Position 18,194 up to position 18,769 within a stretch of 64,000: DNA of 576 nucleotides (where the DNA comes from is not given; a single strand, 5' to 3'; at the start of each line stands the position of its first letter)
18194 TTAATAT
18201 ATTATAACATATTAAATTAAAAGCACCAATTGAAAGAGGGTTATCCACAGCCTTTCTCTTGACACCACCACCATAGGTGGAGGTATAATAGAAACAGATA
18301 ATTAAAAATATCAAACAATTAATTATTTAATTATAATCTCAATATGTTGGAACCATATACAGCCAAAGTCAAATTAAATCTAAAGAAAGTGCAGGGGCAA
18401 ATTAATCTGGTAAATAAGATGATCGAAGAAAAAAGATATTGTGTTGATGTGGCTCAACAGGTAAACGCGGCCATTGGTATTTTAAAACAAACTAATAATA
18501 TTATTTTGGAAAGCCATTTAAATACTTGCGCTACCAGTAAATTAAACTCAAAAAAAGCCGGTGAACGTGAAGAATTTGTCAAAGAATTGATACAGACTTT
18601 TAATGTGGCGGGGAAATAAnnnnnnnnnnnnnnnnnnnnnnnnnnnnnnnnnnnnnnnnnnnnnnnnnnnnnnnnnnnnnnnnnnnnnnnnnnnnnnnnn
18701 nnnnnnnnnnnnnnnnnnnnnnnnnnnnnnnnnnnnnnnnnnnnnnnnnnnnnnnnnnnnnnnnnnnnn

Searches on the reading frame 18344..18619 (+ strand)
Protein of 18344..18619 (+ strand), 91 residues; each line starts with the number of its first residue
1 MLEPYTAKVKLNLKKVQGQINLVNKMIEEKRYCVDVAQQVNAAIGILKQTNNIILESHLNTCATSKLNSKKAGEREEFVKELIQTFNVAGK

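Call 12: find_encoding_contigs(protein=window:18344-18619:+, flank=3000, max_places=10)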
Protein window:18344-18619:+ (91 aa): 4 contigs read that carry it; 2 places shown.
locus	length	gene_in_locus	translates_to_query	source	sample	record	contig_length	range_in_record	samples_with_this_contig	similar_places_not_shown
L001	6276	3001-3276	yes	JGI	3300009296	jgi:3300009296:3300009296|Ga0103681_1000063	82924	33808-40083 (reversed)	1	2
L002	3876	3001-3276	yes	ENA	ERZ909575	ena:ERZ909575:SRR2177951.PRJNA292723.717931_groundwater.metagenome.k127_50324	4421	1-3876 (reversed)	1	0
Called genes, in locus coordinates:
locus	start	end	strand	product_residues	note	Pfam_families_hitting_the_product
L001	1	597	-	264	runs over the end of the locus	PF02900:LigB, PF01875:Memo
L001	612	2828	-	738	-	PF00768:Peptidase_S11, PF13354:Beta-lactamase2 (weak)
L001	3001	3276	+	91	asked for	PF02583:Trns_repr_metal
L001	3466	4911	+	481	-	PF00403:HMA, PF13386:DsbD_2, PF13473:Cupredoxin_1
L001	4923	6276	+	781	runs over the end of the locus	PF00403:HMA, PF08282:Hydrolase_3 (faint), PF00122:E1-E2_ATPase, PF00702:Hydrolase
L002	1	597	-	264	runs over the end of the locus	PF02900:LigB, PF01875:Memo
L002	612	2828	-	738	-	PF00768:Peptidase_S11, PF13354:Beta-lactamase2 (weak)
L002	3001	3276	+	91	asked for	PF02583:Trns_repr_metal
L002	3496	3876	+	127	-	?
